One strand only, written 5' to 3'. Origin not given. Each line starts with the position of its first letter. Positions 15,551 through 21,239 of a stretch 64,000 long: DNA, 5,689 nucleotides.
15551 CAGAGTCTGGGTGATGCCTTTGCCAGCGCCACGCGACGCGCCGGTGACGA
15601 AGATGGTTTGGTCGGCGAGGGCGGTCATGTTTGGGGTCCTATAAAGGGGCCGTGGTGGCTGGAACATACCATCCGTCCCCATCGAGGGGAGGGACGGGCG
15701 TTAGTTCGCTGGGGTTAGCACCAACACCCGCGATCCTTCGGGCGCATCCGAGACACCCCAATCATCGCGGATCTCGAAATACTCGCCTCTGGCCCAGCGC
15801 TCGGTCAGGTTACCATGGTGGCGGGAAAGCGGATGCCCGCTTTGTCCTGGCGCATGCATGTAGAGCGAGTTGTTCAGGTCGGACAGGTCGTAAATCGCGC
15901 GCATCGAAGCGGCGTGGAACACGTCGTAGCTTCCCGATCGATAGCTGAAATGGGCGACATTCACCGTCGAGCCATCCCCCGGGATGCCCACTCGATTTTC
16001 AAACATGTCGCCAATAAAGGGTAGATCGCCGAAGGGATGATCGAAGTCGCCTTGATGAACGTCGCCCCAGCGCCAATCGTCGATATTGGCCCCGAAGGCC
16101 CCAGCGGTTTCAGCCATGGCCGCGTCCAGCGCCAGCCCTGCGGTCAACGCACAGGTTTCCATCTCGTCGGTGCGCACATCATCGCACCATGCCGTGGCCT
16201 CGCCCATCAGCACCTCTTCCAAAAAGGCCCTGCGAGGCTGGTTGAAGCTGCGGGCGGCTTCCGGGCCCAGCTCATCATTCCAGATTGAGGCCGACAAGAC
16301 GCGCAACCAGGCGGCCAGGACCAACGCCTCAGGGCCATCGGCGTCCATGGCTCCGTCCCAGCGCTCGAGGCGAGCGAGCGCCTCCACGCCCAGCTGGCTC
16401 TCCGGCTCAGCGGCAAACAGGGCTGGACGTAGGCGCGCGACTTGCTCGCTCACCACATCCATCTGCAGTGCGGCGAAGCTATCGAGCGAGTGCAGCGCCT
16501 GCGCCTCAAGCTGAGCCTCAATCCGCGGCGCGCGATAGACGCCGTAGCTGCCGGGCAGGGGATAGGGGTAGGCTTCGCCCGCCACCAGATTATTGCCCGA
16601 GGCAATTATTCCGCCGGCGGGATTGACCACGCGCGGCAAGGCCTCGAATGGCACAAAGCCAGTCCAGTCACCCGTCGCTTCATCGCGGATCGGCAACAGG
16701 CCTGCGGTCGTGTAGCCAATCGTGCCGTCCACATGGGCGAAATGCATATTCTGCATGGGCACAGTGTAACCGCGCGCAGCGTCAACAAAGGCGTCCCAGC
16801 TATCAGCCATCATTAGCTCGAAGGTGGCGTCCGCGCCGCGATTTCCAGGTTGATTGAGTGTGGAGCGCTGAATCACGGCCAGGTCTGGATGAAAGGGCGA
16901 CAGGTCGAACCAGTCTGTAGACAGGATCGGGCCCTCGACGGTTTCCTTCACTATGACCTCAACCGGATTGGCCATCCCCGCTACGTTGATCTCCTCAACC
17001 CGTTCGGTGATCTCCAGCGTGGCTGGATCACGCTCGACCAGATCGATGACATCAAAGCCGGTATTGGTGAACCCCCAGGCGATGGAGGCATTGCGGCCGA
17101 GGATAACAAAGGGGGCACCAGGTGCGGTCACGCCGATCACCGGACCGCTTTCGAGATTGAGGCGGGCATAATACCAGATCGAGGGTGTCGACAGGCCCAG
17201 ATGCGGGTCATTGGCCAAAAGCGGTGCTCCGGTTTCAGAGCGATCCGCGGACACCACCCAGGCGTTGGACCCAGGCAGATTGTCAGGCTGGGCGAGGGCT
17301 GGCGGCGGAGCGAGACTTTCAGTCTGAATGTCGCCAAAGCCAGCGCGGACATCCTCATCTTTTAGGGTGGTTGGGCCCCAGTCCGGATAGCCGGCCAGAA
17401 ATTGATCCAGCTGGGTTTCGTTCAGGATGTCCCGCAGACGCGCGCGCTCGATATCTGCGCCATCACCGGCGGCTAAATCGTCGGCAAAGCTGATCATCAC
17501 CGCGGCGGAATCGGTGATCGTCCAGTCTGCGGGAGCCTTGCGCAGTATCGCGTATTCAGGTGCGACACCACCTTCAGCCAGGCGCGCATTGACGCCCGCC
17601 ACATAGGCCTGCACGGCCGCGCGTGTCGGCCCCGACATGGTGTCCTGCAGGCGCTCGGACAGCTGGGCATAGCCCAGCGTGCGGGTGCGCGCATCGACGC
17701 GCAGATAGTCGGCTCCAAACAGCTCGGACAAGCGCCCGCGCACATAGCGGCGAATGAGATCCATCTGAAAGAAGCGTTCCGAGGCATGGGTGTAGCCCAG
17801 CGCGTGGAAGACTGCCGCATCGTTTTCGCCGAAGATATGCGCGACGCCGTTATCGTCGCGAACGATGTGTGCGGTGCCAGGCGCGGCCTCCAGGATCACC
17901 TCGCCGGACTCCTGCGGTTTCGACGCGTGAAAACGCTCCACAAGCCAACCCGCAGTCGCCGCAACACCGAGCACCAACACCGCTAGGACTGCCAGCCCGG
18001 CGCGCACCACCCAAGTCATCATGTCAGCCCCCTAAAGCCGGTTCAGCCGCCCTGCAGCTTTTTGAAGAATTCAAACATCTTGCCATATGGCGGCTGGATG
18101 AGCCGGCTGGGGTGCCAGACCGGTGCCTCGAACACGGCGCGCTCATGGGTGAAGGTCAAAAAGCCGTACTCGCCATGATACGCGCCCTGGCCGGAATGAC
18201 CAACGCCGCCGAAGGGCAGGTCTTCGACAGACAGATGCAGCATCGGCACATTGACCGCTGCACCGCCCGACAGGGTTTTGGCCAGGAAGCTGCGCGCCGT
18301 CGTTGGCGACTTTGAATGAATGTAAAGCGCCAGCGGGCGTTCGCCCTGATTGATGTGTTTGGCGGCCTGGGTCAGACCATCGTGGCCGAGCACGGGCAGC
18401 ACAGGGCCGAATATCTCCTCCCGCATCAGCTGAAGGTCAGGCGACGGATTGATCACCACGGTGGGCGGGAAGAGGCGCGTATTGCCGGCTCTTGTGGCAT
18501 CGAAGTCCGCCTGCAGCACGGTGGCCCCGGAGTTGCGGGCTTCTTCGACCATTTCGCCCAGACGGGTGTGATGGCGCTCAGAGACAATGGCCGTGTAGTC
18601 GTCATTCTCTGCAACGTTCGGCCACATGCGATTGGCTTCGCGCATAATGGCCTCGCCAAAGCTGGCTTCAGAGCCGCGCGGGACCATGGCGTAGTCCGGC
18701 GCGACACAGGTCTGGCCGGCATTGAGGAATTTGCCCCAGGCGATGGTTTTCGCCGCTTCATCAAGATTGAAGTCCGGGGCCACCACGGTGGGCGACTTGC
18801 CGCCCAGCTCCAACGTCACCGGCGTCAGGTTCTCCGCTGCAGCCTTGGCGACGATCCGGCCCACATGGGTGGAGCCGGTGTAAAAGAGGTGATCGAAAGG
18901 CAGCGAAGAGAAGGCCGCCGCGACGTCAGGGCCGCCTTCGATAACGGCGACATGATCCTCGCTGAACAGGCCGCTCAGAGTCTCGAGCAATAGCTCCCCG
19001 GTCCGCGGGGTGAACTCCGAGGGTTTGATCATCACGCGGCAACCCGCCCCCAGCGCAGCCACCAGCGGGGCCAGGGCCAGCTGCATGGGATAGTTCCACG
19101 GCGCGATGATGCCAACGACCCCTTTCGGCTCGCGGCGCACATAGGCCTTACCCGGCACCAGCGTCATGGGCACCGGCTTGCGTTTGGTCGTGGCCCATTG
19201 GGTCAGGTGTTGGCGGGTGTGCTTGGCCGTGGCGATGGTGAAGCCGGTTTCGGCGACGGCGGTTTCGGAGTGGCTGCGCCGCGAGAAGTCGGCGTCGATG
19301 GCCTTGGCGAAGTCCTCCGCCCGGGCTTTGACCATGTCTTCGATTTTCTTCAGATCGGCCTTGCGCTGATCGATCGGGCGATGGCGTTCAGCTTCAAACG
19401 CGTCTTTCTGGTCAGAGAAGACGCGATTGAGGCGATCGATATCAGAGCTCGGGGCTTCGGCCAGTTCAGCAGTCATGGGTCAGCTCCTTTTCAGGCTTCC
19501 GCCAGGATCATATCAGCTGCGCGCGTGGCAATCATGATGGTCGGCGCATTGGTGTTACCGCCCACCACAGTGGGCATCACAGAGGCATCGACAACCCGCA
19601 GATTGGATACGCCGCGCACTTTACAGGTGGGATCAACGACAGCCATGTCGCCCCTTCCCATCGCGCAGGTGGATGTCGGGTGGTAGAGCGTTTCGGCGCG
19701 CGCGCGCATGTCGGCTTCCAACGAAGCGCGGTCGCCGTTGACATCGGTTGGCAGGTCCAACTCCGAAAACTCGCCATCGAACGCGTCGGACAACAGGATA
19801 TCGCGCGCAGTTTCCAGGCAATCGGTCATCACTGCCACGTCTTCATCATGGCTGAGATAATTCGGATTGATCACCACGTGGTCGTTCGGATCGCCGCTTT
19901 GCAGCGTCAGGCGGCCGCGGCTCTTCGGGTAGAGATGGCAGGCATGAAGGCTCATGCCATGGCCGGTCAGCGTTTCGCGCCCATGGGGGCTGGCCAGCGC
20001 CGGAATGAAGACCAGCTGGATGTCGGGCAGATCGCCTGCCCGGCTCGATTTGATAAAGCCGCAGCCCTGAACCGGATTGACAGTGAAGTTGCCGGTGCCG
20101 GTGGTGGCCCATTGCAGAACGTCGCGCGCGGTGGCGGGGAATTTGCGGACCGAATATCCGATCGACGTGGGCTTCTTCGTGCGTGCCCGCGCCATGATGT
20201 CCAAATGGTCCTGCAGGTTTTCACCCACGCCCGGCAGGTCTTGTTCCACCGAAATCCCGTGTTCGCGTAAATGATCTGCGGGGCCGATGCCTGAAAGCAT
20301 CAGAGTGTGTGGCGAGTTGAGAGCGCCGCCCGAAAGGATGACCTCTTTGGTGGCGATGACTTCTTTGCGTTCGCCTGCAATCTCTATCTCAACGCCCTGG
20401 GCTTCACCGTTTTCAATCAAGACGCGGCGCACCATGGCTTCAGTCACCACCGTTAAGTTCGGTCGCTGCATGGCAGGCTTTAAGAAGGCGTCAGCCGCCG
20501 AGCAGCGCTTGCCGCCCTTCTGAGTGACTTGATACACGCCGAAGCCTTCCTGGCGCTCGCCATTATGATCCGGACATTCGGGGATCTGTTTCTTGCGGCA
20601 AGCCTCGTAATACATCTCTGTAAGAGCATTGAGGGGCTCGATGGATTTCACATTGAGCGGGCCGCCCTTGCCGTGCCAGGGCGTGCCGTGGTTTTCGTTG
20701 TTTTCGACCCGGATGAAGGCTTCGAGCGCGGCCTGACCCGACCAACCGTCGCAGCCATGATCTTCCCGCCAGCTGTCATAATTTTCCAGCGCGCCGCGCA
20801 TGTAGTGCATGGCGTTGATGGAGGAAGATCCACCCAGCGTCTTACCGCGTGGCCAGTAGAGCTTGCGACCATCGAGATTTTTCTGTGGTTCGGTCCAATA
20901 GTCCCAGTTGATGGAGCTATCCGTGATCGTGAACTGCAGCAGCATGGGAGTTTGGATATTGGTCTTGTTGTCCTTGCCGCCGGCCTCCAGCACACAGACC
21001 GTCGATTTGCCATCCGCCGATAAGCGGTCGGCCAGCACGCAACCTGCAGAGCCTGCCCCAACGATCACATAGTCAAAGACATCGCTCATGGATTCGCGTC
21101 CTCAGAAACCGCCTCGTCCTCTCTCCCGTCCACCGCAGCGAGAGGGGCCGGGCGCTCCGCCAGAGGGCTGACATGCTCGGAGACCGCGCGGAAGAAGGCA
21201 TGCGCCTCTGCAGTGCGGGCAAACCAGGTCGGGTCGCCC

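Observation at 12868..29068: Candidate undescribed regulon: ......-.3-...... palindrome upstream of three separate catabolic units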

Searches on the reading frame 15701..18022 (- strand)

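Call 9: search_protein_families(library=pfam, proteins=[window:15701-18022:-])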
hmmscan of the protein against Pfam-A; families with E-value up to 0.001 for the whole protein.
window:15701-18022:- (773 aa): 1 family
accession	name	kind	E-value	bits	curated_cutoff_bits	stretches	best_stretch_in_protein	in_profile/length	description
PF01804.23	Penicil_amidase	-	5.3e-175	584.7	21.3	1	51-754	2-669/675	Penicillin amidase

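Call 30: search_protein_families(library=ncbifam, proteins=[window:15701-18022:-], max_evalue=0.00001)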
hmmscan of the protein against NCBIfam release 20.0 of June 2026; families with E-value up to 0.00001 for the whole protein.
window:15701-18022:- (773 aa): 1 family
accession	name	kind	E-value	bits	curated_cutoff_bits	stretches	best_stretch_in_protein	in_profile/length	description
NF051460.1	bi_acylase_PvdQ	equivalog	1.6e-07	29.7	950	0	251-319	212-281/763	bifunctional acylase PvdQ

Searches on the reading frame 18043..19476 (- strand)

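Call 9: search_protein_families(library=pfam, proteins=[window:18043-19476:-])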
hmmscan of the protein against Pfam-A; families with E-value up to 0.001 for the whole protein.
window:18043-19476:- (477 aa): 1 family
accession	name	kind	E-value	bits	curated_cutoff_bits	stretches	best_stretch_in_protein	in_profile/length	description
PF00171.27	Aldedh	-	7.2e-86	289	23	1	4-447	19-460/461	Aldehyde dehydrogenase family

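Call 30: search_protein_families(library=ncbifam, proteins=[window:18043-19476:-], max_evalue=0.00001)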
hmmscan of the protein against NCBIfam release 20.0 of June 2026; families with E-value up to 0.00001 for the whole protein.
window:18043-19476:- (477 aa): 38 families (the best 25 are shown)
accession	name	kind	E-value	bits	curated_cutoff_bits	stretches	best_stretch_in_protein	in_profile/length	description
NF045701.1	BenzalDHMdlD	equivalog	5.7e-109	364.6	550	1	14-448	7-432/436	NAD(P)-dependent benzaldehyde dehydrogenase MdlD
NF006916.0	PRK09407.1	equivalog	9.5e-71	239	521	1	3-451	45-493/526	succinic semialdehyde dehydrogenase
NF010000.0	PRK13473.1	subfamily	1.3e-61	208.7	615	1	4-448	29-470/475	aminobutyraldehyde dehydrogenase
NF045735.1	PaDhStyDPseudo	equivalog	1.8e-55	188.5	850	1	3-448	29-479/483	phenylacetaldehyde dehydrogenase StyD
TIGR01804.1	BADH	equivalog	3.2e-51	174.3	668.6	1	18-443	39-464/467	betaine-aldehyde dehydrogenase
TIGR01780.1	SSADH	subfamily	4.6e-51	174.1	646.35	1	5-442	10-444/448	succinate-semialdehyde dehydrogenase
NF009725.0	PRK13252.1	equivalog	5.4e-51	173.5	593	1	23-449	53-478/488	betaine-aldehyde dehydrogenase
NF045736.1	PaDhStyDRhodo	equivalog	1.2e-50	172.5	800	1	3-448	32-475/479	phenylacetaldehyde dehydrogenase StyD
NF052305.1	DioxValDhHalo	equivalog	6.8e-50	170.3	750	1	11-450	40-481/483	2,5-dioxovalerate dehydrogenase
TIGR03216.1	OH_muco_semi_DH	equivalog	8.9e-50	169.7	693.25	1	3-442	28-471/481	2-hydroxymuconic semialdehyde dehydrogenase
TIGR04284.1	aldehy_Rv0768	hypoth_equivalog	6.3e-47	160.6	775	1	7-448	30-476/480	aldehyde dehydrogenase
TIGR02299.1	HpaE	equivalog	5.7e-46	157.1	638.35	1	5-448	29-474/488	5-carboxymethyl-2-hydroxymuconate semialdehyde dehydrogenase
NF040648.1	lactal_redase_Meth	equivalog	8.2e-43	147.1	650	1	35-433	54-445/463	lactaldehyde dehydrogenase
NF006915.0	PRK09406.1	equivalog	1.2e-42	146.4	730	1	15-449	24-455/457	NADP-dependent succinic semialdehyde dehydrogenase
NF006992.0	PRK09457.1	subfamily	4.1e-42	144.5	514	1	10-430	33-450/487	succinylglutamate-semialdehyde dehydrogenase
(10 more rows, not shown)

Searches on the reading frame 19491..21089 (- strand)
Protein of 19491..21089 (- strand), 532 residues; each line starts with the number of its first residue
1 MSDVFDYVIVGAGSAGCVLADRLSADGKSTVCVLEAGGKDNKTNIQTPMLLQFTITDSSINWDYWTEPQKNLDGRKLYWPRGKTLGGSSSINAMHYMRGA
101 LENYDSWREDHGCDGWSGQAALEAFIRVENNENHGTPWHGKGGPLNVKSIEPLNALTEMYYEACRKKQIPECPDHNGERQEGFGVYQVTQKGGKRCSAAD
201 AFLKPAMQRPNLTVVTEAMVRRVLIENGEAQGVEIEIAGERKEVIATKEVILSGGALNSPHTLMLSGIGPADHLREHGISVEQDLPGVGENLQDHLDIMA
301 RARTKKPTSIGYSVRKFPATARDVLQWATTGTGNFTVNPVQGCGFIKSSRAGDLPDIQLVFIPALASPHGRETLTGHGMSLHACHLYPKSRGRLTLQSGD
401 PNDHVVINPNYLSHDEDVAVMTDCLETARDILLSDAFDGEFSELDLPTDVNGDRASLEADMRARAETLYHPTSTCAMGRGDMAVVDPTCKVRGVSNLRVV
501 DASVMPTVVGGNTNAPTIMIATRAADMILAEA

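Call 9: search_protein_families(library=pfam, proteins=[window:19491-21089:-])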
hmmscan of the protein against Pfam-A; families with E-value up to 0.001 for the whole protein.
window:19491-21089:- (532 aa): 6 families
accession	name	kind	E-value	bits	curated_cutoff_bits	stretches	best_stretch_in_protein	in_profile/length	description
PF00732.25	GMC_oxred_N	-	1.6e-53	182.2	23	1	5-296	1-217/218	GMC oxidoreductase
PF05199.19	GMC_oxred_C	-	1.3e-38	133.1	24.6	1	388-521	1-139/139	GMC oxidoreductase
PF00890.30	FAD_binding_2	-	8.3e-07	29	20.4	0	6-38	1-32/414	FAD binding domain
PF07992.20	Pyr_redox_2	-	0.00044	20.2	26.1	0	5-38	1-31/291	Pyridine nucleotide-disulphide oxidoreductase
PF05834.18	Lycopene_cycl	-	0.00064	19.3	23.4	0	6-40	1-36/380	Lycopene cyclase protein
PF01266.30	DAO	-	0.00065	19.8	27.9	0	6-37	1-31/353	FAD dependent oxidoreductase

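Call 30: search_protein_families(library=ncbifam, proteins=[window:19491-21089:-], max_evalue=0.00001)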
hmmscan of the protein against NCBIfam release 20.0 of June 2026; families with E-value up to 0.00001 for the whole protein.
window:19491-21089:- (532 aa): 7 families
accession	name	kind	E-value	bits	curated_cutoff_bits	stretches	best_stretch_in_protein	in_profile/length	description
NF002550.0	PRK02106.1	subfamily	1.4e-174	581.7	605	1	3-530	4-535/563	choline dehydrogenase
TIGR01810.1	betA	equivalog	1.4e-152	509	732.1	1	6-530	1-528/532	choline dehydrogenase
TIGR03970.1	mycofact_MftG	equivalog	5.5e-92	309.3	387.45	2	6-308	2-304/487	mycofactocin dehydrogenase MftG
TIGR04542.1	GMC_mycofac_2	equivalog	7.2e-44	150.5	400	1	6-277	1-248/425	mycofactocin system GMC family oxidoreductase MftG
NF038210.1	GMC_mycofac_3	equivalog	7.9e-18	64.5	300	1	8-96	2-81/418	mycofactocin system GMC family oxidoreductase MftG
TIGR02462.1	pyranose_ox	equivalog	1.8e-06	27.1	544.9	0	470-530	484-545/548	pyranose oxidase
NF058674.1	CholsOxChoxAB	equivalog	2.1e-06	26.5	850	0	5-45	6-45/535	cholesterol oxidase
